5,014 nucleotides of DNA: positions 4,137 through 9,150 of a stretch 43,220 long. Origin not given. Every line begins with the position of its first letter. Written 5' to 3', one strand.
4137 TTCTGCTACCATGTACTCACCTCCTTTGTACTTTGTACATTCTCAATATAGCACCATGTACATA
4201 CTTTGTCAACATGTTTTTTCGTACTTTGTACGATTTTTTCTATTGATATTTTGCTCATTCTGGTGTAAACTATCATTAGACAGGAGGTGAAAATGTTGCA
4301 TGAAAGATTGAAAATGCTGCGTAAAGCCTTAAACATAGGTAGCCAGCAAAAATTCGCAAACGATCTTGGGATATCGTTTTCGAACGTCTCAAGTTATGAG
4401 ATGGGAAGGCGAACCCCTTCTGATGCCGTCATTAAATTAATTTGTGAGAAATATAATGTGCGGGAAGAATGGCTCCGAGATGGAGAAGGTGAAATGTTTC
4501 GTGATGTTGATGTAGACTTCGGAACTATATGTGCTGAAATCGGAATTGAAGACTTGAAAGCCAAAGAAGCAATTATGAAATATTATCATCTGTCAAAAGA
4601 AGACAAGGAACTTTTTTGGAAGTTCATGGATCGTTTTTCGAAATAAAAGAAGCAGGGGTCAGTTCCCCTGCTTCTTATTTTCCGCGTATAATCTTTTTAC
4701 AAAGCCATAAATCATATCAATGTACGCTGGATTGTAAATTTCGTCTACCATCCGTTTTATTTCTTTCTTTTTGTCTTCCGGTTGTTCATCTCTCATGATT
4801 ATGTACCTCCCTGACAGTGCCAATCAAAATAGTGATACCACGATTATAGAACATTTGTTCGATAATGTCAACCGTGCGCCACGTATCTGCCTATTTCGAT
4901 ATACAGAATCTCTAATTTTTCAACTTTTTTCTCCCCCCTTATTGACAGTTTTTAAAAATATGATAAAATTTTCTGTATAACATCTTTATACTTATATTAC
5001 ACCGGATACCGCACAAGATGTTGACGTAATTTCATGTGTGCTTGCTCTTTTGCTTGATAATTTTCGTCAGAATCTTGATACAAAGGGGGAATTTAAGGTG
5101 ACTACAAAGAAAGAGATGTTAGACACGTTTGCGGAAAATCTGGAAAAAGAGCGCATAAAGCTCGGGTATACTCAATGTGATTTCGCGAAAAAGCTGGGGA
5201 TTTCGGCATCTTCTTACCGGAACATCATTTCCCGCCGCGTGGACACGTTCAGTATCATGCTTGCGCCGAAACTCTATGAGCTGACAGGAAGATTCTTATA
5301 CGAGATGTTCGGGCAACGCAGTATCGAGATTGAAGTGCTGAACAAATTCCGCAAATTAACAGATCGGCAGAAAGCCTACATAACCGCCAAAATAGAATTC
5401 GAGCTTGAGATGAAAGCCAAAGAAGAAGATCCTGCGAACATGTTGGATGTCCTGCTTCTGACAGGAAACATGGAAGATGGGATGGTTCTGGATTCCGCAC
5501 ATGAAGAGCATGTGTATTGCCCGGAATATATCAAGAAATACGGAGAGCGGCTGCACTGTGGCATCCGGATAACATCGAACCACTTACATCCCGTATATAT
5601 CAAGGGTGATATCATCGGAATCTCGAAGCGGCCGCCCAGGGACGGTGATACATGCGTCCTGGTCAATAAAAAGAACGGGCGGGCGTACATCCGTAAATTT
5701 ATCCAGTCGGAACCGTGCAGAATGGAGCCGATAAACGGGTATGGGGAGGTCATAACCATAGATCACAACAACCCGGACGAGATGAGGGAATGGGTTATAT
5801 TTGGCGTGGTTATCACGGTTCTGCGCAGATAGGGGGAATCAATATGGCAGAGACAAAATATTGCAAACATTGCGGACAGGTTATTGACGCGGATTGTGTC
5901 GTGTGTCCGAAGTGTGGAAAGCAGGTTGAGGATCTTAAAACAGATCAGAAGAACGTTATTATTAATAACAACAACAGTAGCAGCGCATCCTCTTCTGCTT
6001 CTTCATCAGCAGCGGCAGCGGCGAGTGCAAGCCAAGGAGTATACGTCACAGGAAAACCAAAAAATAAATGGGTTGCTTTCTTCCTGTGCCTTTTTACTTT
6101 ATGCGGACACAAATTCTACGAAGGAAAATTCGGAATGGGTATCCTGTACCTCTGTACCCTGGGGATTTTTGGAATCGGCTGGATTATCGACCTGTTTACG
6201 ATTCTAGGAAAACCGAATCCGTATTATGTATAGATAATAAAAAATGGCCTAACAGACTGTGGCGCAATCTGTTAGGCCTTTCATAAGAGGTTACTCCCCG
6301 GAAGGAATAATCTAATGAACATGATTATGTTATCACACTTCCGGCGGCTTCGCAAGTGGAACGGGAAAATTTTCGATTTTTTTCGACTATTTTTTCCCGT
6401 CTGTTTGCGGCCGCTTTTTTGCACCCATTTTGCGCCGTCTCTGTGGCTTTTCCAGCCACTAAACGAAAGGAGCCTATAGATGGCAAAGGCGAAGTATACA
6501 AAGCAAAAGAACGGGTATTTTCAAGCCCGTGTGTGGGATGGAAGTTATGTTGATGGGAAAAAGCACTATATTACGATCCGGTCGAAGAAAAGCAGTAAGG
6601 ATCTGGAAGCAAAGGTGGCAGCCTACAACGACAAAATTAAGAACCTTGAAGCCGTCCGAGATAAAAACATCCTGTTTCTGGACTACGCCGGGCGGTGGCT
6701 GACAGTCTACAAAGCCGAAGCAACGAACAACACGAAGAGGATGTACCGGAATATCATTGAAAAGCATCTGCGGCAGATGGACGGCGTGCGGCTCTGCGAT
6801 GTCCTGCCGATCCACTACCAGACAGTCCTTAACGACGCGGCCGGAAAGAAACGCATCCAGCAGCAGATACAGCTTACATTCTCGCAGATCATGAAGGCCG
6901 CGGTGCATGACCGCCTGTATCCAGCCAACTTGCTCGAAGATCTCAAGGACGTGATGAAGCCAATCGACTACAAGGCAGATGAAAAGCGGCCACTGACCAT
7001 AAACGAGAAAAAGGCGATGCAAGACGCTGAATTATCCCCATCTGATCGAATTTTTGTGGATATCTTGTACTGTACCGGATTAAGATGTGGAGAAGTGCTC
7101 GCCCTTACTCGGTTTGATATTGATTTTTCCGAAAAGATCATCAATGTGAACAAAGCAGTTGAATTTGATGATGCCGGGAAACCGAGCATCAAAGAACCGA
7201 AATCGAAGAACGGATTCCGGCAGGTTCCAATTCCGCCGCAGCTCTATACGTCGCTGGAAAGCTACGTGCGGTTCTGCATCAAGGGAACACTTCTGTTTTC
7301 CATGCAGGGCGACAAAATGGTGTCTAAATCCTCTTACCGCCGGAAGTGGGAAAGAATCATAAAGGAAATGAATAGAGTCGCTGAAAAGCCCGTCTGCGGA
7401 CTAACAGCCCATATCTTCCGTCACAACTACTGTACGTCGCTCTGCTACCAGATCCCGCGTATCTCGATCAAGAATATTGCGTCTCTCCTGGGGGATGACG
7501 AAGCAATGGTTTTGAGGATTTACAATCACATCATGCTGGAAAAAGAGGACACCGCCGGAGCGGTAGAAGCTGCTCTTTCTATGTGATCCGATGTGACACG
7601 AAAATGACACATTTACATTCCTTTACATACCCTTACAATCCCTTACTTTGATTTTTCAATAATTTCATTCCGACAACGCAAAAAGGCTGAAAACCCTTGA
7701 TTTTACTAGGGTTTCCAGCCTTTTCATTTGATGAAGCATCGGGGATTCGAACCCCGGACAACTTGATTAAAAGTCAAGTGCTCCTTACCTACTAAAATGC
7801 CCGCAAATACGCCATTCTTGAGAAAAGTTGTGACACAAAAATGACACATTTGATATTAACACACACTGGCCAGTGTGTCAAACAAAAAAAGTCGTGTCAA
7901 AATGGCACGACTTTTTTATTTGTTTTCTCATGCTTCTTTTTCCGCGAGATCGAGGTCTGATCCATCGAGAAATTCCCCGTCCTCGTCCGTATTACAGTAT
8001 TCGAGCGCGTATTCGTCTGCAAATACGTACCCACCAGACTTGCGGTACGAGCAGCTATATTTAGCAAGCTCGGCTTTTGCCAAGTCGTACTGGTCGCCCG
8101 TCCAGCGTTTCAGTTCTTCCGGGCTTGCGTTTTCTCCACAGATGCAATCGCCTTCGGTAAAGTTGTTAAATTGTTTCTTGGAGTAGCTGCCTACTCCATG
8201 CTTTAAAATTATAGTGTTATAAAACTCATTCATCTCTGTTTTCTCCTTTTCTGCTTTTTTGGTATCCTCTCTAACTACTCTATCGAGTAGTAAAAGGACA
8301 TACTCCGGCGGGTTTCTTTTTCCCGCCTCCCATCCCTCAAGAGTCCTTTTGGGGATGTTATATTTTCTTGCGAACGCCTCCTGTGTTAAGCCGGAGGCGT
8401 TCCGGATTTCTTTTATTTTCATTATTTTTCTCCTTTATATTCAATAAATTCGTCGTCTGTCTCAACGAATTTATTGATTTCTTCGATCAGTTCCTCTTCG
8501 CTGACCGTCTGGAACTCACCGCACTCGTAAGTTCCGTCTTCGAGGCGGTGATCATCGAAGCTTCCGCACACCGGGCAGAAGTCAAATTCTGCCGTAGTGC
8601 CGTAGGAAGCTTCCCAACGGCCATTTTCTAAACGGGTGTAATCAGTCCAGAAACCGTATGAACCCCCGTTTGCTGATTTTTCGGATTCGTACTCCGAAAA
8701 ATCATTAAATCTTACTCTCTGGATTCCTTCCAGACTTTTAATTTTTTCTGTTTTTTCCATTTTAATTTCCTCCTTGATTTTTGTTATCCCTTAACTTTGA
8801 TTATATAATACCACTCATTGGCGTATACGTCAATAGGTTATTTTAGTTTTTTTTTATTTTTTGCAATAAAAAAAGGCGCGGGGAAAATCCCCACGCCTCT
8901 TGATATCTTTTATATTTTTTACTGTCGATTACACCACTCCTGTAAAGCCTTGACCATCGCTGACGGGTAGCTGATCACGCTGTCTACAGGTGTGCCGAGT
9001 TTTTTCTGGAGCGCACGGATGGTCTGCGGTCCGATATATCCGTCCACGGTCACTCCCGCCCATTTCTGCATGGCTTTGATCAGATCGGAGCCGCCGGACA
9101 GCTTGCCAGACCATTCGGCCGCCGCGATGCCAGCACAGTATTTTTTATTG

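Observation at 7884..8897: Self-contained two-gene moron between the endolysin and attP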

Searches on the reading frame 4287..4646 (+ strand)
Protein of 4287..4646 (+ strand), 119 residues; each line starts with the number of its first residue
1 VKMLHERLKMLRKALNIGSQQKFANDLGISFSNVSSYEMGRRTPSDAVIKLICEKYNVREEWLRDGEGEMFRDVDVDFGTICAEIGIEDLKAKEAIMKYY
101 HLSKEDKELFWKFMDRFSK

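Call 89: search_protein_families(library=pfam, proteins=[window:4287-4646:+], max_evalue=0.001)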
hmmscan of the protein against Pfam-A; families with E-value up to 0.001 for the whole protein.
window:4287-4646:+ (119 aa): 4 families
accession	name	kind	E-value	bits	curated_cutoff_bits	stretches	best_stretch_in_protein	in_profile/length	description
PF01381.28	HTH_3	-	1e-10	41.9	23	1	8-63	1-55/55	Helix-turn-helix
PF12844.13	HTH_19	-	3e-10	40.3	30.2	1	6-69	2-64/64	Helix-turn-helix domain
PF13560.12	HTH_31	-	1.7e-06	28.7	27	1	6-61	4-59/64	Helix-turn-helix domain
PF07022.19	Phage_CI_repr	-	4.5e-05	24.2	22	1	8-71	3-65/65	Bacteriophage CI repressor helix-turn-helix domain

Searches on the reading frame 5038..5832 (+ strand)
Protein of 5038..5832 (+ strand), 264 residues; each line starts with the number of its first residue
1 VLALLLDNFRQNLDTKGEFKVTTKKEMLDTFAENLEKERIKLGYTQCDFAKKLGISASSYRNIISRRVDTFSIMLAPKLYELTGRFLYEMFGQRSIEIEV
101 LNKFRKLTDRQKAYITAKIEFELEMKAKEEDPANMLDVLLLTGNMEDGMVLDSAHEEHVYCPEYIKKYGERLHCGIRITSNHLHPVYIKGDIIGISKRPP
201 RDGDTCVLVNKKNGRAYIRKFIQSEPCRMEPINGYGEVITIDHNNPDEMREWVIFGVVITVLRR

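Call 5: search_protein_families(library=pfam, proteins=[window:5038-5832:+], max_evalue=1)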
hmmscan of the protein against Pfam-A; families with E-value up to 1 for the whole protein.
window:5038-5832:+ (264 aa): 5 families
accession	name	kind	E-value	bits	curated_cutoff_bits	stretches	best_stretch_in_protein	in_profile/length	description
PF00157.23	Pou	-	2.2e-05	24.7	27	1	25-55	3-33/72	Pou domain - N-terminal to homeobox domain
PF01381.28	HTH_3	-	6.5e-05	23.3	23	1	35-65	1-31/55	Helix-turn-helix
PF12844.13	HTH_19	-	0.00017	21.9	30.2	1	33-82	2-50/64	Helix-turn-helix domain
PF00717.28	Peptidase_S24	-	0.0018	18.4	23.3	1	154-249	17-106/116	Peptidase S24-like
PF13560.12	HTH_31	-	0.18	12.6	27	1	32-69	3-40/64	Helix-turn-helix domain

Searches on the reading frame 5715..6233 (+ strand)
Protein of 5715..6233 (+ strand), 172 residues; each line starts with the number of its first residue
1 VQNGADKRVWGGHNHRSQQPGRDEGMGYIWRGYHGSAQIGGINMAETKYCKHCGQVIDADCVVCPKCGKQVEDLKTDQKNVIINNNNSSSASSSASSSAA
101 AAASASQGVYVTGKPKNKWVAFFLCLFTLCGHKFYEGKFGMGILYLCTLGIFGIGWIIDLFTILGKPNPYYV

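Call 5: search_protein_families(library=pfam, proteins=[window:5715-6233:+], max_evalue=1)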
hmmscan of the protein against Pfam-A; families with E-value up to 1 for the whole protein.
window:5715-6233:+ (172 aa): 19 families
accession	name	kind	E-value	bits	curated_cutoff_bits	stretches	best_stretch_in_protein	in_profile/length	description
PF05154.21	TM2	-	6.4e-14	52.3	27.9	1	115-161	2-51/51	TM2 domain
PF24258.1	DUF7459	-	2.2e-05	25.1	27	1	44-136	1-84/105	Domain of unknown function (DUF7459)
PF13248.11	Zn_ribbon_3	-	0.00031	20.6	27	1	46-69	1-24/26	zinc-ribbon domain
PF13240.11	Zn_Ribbon_1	-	0.00036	20.7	25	1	49-70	1-22/23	zinc-ribbon domain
PF12773.13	DZR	-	0.0011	19.6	27.3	1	50-69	15-32/45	Double zinc ribbon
PF17032.10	Zn_ribbon_15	-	0.0021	19.3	28.9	1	44-68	49-73/73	zinc-ribbon family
PF08271.17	Zn_Ribbon_TF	-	0.0021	18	29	1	62-78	20-36/43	TFIIB zinc-binding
PF24460.1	DUF7575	-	0.0042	16.9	28.5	1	62-73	4-15/28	Domain of unknown function (DUF7575)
PF14149.11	YhfH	-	0.0057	16.9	27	1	46-58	12-24/37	YhfH-like protein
PF07191.17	Zn_ribbon_6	-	0.012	16.1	25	1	46-75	15-43/67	Double zinc ribbon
PF10500.14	SR-25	-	0.019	15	40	1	74-108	50-87/226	Nuclear RNA-splicing-associated protein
PF24250.1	HVO_2718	-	0.047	13.9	30.3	1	54-102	31-77/173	Transcription regulator HVO_2718-like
PF10571.15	UPF0547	-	0.076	13.6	29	1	48-68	1-21/26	Uncharacterised protein family UPF0547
PF23455.1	DUF7129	-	0.19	12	30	1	50-73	14-39/45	Domain of unknown function (DUF7129)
PF18439.7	zf_UBZ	-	0.26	11.4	25.6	0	62-72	3-13/32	Ubiquitin-Binding Zinc Finger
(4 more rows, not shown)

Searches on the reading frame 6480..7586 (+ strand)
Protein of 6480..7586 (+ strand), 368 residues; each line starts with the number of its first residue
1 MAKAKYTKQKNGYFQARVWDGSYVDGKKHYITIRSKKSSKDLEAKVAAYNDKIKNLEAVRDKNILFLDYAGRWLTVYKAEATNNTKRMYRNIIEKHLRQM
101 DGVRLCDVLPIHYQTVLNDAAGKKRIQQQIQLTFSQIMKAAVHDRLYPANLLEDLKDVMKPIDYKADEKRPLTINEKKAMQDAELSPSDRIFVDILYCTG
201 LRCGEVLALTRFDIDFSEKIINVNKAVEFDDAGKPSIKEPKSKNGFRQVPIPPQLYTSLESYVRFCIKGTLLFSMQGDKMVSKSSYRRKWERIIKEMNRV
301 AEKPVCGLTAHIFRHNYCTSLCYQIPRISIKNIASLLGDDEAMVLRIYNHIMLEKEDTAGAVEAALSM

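Call 5: search_protein_families(library=pfam, proteins=[window:6480-7586:+], max_evalue=1)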
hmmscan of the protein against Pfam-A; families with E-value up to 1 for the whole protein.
window:6480-7586:+ (368 aa): 3 families
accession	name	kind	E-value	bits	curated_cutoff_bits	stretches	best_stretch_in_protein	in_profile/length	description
PF00589.27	Phage_integrase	-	8.1e-15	55.4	27.1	1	180-351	15-168/172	Phage integrase family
PF14659.12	Phage_int_SAM_3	-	0.0052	17.4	22.6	1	66-118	2-55/58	Phage integrase, N-terminal SAM-like domain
PF19962.4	EAD9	-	0.14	12.3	25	0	118-140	33-55/62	Effector-associated domain 9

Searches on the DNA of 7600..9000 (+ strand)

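Call 13: search_dna_similar(query=window:7600-9000:+, collection=phages, mode=distant)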
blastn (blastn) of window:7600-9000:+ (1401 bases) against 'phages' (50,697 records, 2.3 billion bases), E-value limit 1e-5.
Records with a match: 8; places in all: 11; records where one place covers at least 80% of the query: 0.
Best place of each record, by identity: 95-99% 1; 90-95% 1; 80-90% 5; 60-80% 1.
By first word of the organism name: Bacteriophage 5; Dulem 2; Clostridium 1.
By host as written in the record: - 5; Varecia variegata 1; [Clostridium] scindens DSM 5676 1; Eulemur fulvus collaris 1.
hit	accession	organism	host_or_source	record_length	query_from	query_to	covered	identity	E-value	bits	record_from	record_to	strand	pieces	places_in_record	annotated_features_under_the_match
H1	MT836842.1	Bacteriophage sp.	human fecal samples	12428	286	1401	80%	96.1%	0e+0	1808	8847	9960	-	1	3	record has no annotation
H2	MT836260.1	Bacteriophage sp.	human fecal samples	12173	1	264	19%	84.3%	9e-73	280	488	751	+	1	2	record has no annotation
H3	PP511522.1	Dulem virus 35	Varecia variegata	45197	61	178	8%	77.7%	5e-13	82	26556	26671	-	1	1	hypothetical protein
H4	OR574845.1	Clostridium phage phiCs5676-1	[Clostridium] scindens DSM 5676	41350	125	179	4%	91.1%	9e-10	73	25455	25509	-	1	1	hypothetical protein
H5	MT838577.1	Bacteriophage sp.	human fecal samples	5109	130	184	4%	89.1%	2e-10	73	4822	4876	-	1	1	record has no annotation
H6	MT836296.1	Bacteriophage sp.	human fecal samples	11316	140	194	4%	85.5%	2e-6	62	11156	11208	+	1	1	record has no annotation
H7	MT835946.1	Bacteriophage sp.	human fecal samples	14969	132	184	4%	86.8%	1e-7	65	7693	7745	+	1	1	record has no annotation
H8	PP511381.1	Dulem virus 51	Eulemur fulvus collaris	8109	122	174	4%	86.8%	4e-7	63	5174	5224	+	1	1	none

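Call 14: get_annotated_region(hit=H1, flank=5000)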
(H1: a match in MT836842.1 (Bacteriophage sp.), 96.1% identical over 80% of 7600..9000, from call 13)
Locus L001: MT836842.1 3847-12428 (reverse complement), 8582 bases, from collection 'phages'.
description: UNVERIFIED: Bacteriophage sp. clone scaffold_3212 genomic sequence.
organism: Bacteriophage sp. (NCBI taxid 38018)
taxonomy: Viruses
host: -; source: human fecal samples; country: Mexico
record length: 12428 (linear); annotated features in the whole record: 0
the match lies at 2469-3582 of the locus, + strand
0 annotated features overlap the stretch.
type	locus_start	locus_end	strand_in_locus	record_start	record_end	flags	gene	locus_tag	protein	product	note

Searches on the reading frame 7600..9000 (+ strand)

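Call 25: search_protein_families(library=pfam, proteins=[L001:807-1328:-, L001:1356-1562:-, L001:1587-1925:-, L001:1925-2371:-], max_evalue=0.1)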
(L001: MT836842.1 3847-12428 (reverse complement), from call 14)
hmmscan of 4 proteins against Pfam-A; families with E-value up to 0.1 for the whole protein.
L001:807-1328:- (173 aa): 0 families

L001:1356-1562:- (68 aa): 5 families
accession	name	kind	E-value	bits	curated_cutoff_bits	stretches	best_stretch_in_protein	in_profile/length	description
PF05534.18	HicB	-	0.0025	18.1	21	1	38-58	31-51/51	HicB family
PF21983.2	NikA-like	-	0.012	16.1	27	1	22-54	2-34/72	Mobilization protein NikA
PF12441.14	CopG_antitoxin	-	0.019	16.2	28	1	19-60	35-78/79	CopG antitoxin of type II toxin-antitoxin system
PF03869.20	Arc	-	0.022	15.1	20.4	1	23-53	3-33/50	Arc-like DNA binding domain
PF07878.17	RHH_5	-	0.099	12.8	26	0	25-59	2-36/43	CopG-like RHH_1 or ribbon-helix-helix domain, RHH_5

L001:1587-1925:- (112 aa): 0 families

L001:1925-2371:- (148 aa): 0 families

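Call 66: search_protein_families(library=pfam, proteins=[L001:807-1328:-], max_evalue=0.05)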
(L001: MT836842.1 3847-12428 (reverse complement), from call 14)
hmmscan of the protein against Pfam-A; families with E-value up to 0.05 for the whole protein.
L001:807-1328:- (173 aa): 0 families
